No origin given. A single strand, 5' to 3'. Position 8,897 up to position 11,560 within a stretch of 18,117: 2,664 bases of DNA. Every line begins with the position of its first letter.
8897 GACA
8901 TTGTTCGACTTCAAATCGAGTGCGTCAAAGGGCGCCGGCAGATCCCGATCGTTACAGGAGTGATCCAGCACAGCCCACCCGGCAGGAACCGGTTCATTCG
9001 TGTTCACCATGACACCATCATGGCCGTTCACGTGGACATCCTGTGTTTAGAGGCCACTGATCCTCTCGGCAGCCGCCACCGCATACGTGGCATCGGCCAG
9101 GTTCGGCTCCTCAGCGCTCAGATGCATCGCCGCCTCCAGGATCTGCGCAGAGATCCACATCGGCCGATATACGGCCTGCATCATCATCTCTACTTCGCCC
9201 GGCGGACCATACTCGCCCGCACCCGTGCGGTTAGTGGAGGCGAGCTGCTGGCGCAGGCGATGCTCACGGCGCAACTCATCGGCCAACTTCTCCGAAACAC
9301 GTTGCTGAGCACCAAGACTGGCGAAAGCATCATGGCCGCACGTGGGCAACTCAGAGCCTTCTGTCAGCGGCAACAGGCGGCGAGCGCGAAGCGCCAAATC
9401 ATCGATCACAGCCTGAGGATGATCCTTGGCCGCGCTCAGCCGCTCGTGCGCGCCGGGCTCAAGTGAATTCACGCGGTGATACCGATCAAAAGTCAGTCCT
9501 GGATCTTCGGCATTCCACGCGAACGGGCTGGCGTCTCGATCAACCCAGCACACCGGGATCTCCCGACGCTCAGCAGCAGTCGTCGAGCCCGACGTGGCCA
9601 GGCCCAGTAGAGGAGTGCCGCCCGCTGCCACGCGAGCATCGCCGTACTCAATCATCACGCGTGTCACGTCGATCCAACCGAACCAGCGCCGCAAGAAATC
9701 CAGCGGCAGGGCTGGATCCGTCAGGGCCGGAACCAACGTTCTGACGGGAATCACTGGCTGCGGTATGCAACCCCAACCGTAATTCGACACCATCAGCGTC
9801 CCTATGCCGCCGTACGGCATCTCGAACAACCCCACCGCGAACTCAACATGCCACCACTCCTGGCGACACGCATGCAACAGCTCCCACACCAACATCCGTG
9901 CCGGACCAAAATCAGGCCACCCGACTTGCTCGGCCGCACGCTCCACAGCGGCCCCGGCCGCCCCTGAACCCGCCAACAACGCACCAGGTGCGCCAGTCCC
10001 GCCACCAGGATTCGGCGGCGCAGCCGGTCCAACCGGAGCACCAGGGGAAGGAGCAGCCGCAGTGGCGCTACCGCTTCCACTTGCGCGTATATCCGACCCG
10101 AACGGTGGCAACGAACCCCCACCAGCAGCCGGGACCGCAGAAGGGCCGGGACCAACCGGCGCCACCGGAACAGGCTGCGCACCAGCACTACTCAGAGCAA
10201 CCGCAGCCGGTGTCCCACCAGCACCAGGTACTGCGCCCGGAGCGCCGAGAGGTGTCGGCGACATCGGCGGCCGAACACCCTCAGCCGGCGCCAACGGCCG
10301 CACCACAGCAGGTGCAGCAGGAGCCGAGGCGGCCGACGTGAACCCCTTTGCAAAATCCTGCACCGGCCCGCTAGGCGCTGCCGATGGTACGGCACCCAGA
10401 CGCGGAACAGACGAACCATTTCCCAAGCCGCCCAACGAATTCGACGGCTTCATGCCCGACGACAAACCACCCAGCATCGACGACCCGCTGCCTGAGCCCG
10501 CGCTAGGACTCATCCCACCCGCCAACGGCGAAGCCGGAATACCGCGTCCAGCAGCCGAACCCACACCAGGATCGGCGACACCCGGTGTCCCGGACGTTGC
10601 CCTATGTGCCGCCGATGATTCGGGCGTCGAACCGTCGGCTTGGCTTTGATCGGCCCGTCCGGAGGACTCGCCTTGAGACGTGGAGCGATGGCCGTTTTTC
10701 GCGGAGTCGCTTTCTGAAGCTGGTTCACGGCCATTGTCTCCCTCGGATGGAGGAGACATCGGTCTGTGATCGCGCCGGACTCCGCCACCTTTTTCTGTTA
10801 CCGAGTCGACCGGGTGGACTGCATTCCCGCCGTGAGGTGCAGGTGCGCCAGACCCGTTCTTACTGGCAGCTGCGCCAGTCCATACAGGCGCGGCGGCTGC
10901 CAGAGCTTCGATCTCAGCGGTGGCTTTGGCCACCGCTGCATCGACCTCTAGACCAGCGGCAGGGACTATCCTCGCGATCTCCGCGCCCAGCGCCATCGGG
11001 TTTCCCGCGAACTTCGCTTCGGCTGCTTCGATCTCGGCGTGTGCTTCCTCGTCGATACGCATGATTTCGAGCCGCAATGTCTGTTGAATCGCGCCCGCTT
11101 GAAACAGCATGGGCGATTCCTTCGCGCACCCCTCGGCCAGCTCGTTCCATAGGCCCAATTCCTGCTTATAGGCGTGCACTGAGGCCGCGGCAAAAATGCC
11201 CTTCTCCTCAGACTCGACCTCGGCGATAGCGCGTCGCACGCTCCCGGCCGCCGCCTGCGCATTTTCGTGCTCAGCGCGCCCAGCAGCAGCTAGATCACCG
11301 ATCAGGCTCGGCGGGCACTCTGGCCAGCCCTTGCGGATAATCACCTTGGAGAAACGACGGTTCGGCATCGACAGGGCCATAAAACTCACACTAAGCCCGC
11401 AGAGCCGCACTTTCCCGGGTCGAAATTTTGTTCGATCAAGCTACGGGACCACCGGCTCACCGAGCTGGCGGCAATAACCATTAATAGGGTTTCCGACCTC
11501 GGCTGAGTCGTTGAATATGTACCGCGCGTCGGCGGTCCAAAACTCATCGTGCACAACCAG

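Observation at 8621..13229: Five-gene coupled operon of unknown proteins next to the relaxase, including a three-part effector-like protein plus a small partner ORF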

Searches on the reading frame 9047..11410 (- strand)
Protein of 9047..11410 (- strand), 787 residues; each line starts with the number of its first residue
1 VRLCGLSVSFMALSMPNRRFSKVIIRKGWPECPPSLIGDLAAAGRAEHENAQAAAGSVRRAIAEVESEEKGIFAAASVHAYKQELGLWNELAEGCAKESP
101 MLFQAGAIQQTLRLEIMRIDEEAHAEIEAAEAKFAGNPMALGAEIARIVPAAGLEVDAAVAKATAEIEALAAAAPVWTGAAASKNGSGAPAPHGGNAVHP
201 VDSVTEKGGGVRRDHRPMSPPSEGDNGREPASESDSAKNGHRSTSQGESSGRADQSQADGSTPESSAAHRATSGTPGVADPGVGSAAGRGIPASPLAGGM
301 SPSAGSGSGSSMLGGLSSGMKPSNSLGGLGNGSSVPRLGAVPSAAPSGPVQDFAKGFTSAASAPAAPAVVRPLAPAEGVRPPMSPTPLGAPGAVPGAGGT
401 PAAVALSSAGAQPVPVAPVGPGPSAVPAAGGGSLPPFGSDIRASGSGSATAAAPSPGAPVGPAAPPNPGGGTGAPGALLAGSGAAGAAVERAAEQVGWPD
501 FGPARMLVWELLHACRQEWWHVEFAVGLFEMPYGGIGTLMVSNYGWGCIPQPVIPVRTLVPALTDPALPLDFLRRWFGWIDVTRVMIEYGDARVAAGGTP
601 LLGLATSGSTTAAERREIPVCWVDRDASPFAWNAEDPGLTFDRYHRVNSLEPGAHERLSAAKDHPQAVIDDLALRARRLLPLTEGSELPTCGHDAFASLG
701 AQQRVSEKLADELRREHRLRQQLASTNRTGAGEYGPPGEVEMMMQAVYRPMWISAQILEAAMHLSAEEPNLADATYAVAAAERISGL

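Call 4: search_protein_families(library=pfam, proteins=[window:9047-11410:-], max_evalue=1)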
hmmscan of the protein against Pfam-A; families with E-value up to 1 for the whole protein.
window:9047-11410:- (787 aa): 0 families

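Call 5: search_protein_families(library=ncbifam, proteins=[window:9047-11410:-], max_evalue=1)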
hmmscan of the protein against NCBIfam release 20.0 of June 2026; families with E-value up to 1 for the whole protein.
window:9047-11410:- (787 aa): 1 family
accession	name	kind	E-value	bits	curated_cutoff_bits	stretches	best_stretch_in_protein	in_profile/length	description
NF000188.2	CARB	exception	0.0071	15.8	600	1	707-772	206-270/283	CARB family carbenicillin-hydrolyzing class A beta-lactamase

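Call 7: search_dna_similar(query=window:9047-11410:-, collection=plasmids, mode=protein, max_rows=40)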
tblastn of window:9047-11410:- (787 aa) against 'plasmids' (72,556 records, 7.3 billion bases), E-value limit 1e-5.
Records with a match: 16; places in all: 17; records where one place covers at least 80% of the query: 3.
Best place of each record, by identity: 90-95% 2; <60% 14.
By first word of the organism name: Mycolicibacterium 9; Mycobacterium 5; Mycobacteroides 2.
By predicted mobility (MOB-suite, as given by PLSDB): mobilizable 11; non-mobilizable 5.
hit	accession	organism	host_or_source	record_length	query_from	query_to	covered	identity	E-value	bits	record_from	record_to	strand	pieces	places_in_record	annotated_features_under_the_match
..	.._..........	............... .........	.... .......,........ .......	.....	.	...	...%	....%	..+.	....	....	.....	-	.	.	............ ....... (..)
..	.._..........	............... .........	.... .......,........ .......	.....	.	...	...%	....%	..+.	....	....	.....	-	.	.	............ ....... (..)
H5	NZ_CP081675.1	Mycolicibacterium farcinogenes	Homo sapiens,skin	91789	5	771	80%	41.9%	1e-59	320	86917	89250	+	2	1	hypothetical protein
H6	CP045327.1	Mycobacterium sp. THAF192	pure culture,Surface of a polyethylene ...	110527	500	784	36%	29.1%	9e-12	77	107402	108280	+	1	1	hypothetical protein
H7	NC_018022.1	Mycolicibacterium chubuense NBB4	-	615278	500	784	36%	28.1%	2e-10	73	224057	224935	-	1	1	hypothetical protein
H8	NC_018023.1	Mycolicibacterium chubuense NBB4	-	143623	500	784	36%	27.5%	2e-11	76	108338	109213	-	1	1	hypothetical protein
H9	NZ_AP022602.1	Mycobacterium gallinarum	-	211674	505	784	36%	27.9%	1e-10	73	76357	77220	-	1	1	hypothetical protein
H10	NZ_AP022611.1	Mycolicibacterium madagascariense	-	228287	505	784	36%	27.7%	6e-9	68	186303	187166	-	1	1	hypothetical protein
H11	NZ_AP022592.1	Mycolicibacterium arabiense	-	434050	500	663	21%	34.7%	1e-11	77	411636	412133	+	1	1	hypothetical protein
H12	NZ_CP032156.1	Mycobacterium sp. ELW1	whole organism,Stream sediment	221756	499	660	21%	32.1%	2e-8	66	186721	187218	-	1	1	chemotaxis protein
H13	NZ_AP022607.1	Mycobacterium branderi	-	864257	504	662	20%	32.2%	5e-9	68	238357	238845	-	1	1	hypothetical protein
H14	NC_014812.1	Mycolicibacterium gilvum Spyr1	creosote contaminated soil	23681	499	662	21%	30.8%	6e-9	67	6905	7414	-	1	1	hypothetical protein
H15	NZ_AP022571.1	Mycolicibacterium poriferae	-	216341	499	659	20%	31.4%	2e-8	66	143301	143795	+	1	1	chemotaxis protein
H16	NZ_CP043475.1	Mycolicibacterium grossiae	-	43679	499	662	21%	30.2%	5e-8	64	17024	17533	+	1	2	hypothetical protein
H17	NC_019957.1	Mycobacterium sp. JS623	-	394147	504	663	20%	29.7%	6e-6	58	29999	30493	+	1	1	methyl-accepting chemotaxis sensory transducer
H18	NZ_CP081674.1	Mycolicibacterium farcinogenes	Homo sapiens,skin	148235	507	658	19%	31.0%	9e-7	61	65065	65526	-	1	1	hypothetical protein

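Call 9: get_annotated_region(hit=H5, flank=12000)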
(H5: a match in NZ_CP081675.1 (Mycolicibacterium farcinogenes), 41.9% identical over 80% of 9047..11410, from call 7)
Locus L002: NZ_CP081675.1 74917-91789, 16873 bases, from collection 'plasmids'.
description: Mycolicibacterium farcinogenes strain BKK/CU-MFGFA-001 plasmid unnamed2, complete sequence
organism: Mycolicibacterium farcinogenes (NCBI taxid 1802)
taxonomy: Bacteria; Actinomycetota; Actinomycetes; Mycobacteriales; Mycobacteriaceae; Mycolicibacterium; Mycolicibacterium farcinogenes
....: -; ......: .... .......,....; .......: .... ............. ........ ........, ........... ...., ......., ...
typing (MOB-suite, as given by PLSDB): non-mobilizable
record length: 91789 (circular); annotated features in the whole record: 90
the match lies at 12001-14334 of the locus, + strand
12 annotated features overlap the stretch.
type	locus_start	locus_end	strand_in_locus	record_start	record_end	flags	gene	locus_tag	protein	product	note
CDS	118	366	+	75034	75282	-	-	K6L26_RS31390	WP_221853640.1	hypothetical protein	-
CDS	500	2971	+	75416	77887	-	-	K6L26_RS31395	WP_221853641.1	ATP-binding protein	-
CDS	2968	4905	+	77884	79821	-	-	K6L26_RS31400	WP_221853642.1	hypothetical protein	-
CDS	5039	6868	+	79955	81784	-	-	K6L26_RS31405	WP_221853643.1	AAA family ATPase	-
CDS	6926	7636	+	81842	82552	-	-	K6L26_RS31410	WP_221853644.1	hypothetical protein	-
CDS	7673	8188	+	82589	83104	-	-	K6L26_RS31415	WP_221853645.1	hypothetical protein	-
CDS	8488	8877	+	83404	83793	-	-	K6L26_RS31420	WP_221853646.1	antitoxin Xre/MbcA/ParS toxin-binding domain-containing protein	-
CDS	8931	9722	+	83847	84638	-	-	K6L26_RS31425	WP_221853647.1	RES domain-containing protein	-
CDS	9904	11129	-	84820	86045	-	-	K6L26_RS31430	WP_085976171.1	IS3 family transposase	-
CDS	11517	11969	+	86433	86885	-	-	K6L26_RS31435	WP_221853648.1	hypothetical protein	-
CDS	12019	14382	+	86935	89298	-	-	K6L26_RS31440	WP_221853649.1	hypothetical protein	-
CDS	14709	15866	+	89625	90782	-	-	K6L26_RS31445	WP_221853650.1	ImmA/IrrE family metallo-endopeptidase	-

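Call 10: search_solved_structures(query=window:9047-11410:-, max_evalue=10)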
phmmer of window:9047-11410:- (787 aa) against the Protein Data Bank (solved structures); distinct sequences matched with E-value up to 10: 4.
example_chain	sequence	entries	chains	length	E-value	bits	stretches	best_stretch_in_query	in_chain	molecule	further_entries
6izc_A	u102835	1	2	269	0.12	14.1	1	707-774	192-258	Beta-lactamase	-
7lop_X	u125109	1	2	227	0.13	14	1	432-479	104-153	CV05-163 Fab heavy chain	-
6izd_A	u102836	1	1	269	0.2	13.4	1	708-774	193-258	Beta-lactamase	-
8tco_E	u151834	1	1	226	1.2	10.9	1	430-479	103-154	CS4tt1p1_E3K Fab heavy chain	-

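Call 12: search_protein_families(library=phrogs, proteins=[window:9047-11410:-], max_evalue=1)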
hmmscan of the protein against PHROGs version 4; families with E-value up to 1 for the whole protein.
window:9047-11410:- (787 aa): 0 families

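Call 19: get_annotated_region(hit=H14, flank=9000)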
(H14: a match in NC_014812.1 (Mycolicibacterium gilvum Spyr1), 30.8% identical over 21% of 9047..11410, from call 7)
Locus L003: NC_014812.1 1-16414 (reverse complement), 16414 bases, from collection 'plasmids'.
description: Mycolicibacterium gilvum Spyr1 plasmid pMSPYR102, complete sequence
organism: Mycolicibacterium gilvum Spyr1 (NCBI taxid 278137)
taxonomy: Bacteria; Actinomycetota; Actinomycetes; Mycobacteriales; Mycobacteriaceae; Mycolicibacterium; Mycolicibacterium gilvum; Mycolicibacterium gilvum Spyr1
host: -; source: creosote contaminated soil; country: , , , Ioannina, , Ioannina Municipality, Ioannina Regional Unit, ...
typing (MOB-suite, as given by PLSDB): mobilizable; relaxase MOBF
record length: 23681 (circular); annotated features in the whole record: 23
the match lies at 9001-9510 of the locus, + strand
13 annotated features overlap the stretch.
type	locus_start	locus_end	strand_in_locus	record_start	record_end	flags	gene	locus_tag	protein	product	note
CDS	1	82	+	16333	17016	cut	-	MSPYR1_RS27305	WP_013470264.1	GAP family protein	-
CDS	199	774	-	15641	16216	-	-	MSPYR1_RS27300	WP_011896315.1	TetR/AcrR family transcriptional regulator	-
CDS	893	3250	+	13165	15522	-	-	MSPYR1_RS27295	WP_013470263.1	MMPL family transporter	-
CDS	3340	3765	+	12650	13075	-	-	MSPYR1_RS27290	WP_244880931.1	hypothetical protein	-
CDS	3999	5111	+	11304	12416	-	-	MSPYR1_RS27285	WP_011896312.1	GGDEF domain-containing protein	-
CDS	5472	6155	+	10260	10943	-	-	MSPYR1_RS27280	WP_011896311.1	hypothetical protein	-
CDS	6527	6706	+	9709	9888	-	-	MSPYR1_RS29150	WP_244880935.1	hypothetical protein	-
CDS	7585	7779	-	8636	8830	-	-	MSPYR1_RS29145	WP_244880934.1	hypothetical protein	-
CDS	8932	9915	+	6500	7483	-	-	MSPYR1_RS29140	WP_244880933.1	hypothetical protein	-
CDS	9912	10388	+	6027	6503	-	-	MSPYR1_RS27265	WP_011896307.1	hypothetical protein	-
CDS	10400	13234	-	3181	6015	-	mobF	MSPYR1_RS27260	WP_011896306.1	MobF family relaxase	-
CDS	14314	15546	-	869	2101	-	-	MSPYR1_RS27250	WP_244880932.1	helix-turn-helix domain-containing protein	-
CDS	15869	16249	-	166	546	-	-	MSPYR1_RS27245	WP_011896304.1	hypothetical protein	-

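Call 20: get_annotated_region(hit=H16, flank=9000)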
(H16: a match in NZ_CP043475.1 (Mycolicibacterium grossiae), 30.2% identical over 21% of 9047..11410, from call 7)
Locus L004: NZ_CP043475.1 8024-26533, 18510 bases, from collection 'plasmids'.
description: Mycolicibacterium grossiae strain DSM 104744 plasmid pGP01, complete sequence
organism: Mycolicibacterium grossiae (NCBI taxid 1552759)
taxonomy: Bacteria; Actinomycetota; Actinomycetes; Mycobacteriales; Mycobacteriaceae; Mycolicibacterium; Mycolicibacterium grossiae
host: -; source: -; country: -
typing (MOB-suite, as given by PLSDB): mobilizable; relaxase MOBF
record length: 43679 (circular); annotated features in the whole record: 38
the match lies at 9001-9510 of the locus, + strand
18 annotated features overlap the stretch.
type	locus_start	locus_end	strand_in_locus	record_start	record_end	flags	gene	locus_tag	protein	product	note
CDS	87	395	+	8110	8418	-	-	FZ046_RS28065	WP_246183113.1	hypothetical protein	-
CDS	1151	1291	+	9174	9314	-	-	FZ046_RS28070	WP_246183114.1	hypothetical protein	-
CDS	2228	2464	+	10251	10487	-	-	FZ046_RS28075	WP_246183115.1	hypothetical protein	-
CDS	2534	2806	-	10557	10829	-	-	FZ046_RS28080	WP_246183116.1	ATP-binding protein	-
CDS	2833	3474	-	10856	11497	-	-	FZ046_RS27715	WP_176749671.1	hypothetical protein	-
CDS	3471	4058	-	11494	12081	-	-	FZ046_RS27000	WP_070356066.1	recombinase family protein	GO:0006310 - DNA recombination [Evidence IEA]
CDS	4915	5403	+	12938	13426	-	-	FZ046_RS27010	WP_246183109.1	metalloregulator ArsR/SmtB family transcription factor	GO:0006355 - regulation of DNA-templated transcription [Evidence IEA]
CDS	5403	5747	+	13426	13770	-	-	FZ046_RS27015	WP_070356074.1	DUF3703 domain-containing protein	-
CDS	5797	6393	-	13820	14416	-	-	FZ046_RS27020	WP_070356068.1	TlpA disulfide reductase family protein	-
CDS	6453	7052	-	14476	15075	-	-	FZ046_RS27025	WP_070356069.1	cadmium resistance transporter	-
CDS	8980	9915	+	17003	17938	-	-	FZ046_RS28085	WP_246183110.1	hypothetical protein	-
CDS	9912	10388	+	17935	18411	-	-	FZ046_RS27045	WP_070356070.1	hypothetical protein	-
CDS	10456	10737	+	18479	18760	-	-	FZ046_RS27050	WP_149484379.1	hypothetical protein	-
CDS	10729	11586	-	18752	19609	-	istB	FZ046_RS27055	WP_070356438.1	IS21-like element helper ATPase IstB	-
CDS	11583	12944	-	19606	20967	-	-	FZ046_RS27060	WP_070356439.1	DDE-type integrase/transposase/recombinase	-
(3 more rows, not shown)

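Call 21: get_annotated_region(hit=H6, flank=9000)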
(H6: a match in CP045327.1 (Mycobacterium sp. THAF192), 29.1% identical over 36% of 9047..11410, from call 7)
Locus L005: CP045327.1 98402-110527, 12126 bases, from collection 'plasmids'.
description: Mycobacterium sp. THAF192 plasmid pTHAF192_b, complete sequence
organism: Mycobacterium sp. THAF192 (NCBI taxid 2587868)
taxonomy: Bacteria; Actinomycetota; Actinomycetes; Mycobacteriales; Mycobacteriaceae; Mycobacterium; Mycobacterium sp. THAF192
host: -; source: pure culture,Surface of a polyethylene microplastic particle present in tank 6 of a marine aquarium ...; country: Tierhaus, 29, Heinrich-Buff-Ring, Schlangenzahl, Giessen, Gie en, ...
typing (MOB-suite, as given by PLSDB): mobilizable; relaxase MOBF
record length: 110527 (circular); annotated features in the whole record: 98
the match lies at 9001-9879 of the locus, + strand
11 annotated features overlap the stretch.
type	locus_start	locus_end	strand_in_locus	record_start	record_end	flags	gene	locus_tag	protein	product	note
CDS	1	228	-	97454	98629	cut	-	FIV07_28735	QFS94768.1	hypothetical protein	-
CDS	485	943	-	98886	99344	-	-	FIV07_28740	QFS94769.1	hypothetical protein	-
CDS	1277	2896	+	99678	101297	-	-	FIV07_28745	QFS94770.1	Biofilm regulator BssS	-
CDS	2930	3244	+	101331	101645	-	-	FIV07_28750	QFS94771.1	hypothetical protein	-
CDS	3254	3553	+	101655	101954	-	-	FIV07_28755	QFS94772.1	hypothetical protein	-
CDS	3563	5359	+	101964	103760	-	-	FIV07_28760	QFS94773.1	hypothetical protein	-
CDS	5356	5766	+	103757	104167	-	ybaB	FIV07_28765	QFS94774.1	Nucleoid-associated protein YbaB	-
CDS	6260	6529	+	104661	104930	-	-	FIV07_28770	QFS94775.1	hypothetical protein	-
CDS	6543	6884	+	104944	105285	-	-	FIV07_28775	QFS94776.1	hypothetical protein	-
CDS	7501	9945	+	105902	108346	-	-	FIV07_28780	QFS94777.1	hypothetical protein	-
CDS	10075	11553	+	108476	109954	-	eccB5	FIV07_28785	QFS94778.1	ESX-1 secretion system protein eccB1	-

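Call 50: get_annotated_region(hit=H8, flank=10000)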
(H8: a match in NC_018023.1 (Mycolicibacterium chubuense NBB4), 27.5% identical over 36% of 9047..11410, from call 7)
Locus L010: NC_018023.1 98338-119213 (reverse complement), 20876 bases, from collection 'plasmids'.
description: Mycolicibacterium chubuense NBB4 plasmid pMYCCH.02, complete sequence
organism: Mycolicibacterium chubuense NBB4 (NCBI taxid 710421)
taxonomy: Bacteria; Actinomycetota; Actinomycetes; Mycobacteriales; Mycobacteriaceae; Mycolicibacterium; Mycolicibacterium chubuense; Mycolicibacterium chubuense NBB4
host: -; source: -; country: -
typing (MOB-suite, as given by PLSDB): mobilizable; replicon rep_cluster_1606; relaxase MOBF
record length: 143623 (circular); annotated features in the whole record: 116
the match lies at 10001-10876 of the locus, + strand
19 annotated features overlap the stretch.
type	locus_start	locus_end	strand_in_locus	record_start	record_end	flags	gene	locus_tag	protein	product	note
CDS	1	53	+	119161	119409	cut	-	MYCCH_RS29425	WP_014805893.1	hypothetical protein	-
CDS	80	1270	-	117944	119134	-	-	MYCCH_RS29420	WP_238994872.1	helix-turn-helix domain-containing protein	-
CDS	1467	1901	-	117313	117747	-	-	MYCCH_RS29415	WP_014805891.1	hypothetical protein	-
CDS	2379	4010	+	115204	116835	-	-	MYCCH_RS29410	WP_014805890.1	DUF4226 domain-containing protein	-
CDS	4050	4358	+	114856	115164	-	-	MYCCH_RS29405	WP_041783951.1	type VII secretion target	GO:0009306 - protein secretion [Evidence IEA]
CDS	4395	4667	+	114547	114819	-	-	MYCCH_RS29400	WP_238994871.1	DUF2694 domain-containing protein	-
CDS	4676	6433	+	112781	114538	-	-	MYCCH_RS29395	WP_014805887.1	hypothetical protein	-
CDS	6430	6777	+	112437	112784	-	-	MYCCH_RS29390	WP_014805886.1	YbaB/EbfC family nucleoid-associated protein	-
CDS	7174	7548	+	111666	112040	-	-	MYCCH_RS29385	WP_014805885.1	hypothetical protein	-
CDS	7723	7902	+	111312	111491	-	-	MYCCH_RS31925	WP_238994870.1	hypothetical protein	-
CDS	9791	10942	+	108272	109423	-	-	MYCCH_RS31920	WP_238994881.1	hypothetical protein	-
CDS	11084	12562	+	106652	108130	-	eccB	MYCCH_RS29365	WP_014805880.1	type VII secretion protein EccB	GO:0009306 - protein secretion [Evidence IEA]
CDS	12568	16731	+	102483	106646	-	eccCa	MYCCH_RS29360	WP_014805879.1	type VII secretion protein EccCa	GO:0009306 - protein secretion [Evidence IEA]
CDS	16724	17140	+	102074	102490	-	-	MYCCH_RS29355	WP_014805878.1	helix-turn-helix transcriptional regulator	-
CDS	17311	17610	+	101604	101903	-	-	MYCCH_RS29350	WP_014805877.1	PE domain-containing protein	-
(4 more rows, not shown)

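Call 51: get_annotated_region(hit=H12, flank=10000)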
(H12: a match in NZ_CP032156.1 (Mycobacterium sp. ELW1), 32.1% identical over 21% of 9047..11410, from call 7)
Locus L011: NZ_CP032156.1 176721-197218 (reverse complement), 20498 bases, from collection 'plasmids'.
description: Mycobacterium sp. ELW1 plasmid pELW1-1, complete sequence
organism: Mycobacterium sp. ELW1 (NCBI taxid 1547487)
taxonomy: Bacteria; Actinomycetota; Actinomycetes; Mycobacteriales; Mycobacteriaceae; Mycobacterium; Mycobacterium sp. ELW1
host: -; source: whole organism,Stream sediment; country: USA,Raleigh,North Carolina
typing (MOB-suite, as given by PLSDB): mobilizable; replicon rep_cluster_1586; relaxase MOBF
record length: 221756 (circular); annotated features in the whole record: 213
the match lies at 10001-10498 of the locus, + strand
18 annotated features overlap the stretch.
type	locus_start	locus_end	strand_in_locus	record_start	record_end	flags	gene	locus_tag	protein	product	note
CDS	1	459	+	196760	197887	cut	-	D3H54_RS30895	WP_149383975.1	lytic transglycosylase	-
CDS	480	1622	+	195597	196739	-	-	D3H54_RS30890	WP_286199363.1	hypothetical protein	-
CDS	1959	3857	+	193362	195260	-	-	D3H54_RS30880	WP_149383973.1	DUF4226 domain-containing protein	-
CDS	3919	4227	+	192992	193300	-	-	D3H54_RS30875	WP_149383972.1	type VII secretion target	GO:0009306 - protein secretion [Evidence IEA]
CDS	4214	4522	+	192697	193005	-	-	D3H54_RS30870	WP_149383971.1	DUF2694 family protein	-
CDS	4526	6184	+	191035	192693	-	-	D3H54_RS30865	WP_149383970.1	PPE domain-containing protein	-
CDS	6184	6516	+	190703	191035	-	-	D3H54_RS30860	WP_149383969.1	hypothetical protein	-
CDS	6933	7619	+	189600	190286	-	-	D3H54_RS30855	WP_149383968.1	hypothetical protein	-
CDS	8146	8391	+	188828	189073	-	-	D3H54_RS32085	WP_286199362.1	hypothetical protein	-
CDS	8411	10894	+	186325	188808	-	-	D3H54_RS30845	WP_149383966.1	chemotaxis protein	-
CDS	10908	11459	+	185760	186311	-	-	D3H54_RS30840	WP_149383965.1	hypothetical protein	-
CDS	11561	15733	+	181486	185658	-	eccCa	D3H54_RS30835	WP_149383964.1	type VII secretion protein EccCa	GO:0009306 - protein secretion [Evidence IEA]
CDS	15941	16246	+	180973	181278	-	-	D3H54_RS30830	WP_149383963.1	PE domain-containing protein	-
CDS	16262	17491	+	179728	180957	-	-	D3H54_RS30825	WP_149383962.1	PPE domain-containing protein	-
CDS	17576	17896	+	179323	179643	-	-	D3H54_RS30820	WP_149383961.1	hypothetical protein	-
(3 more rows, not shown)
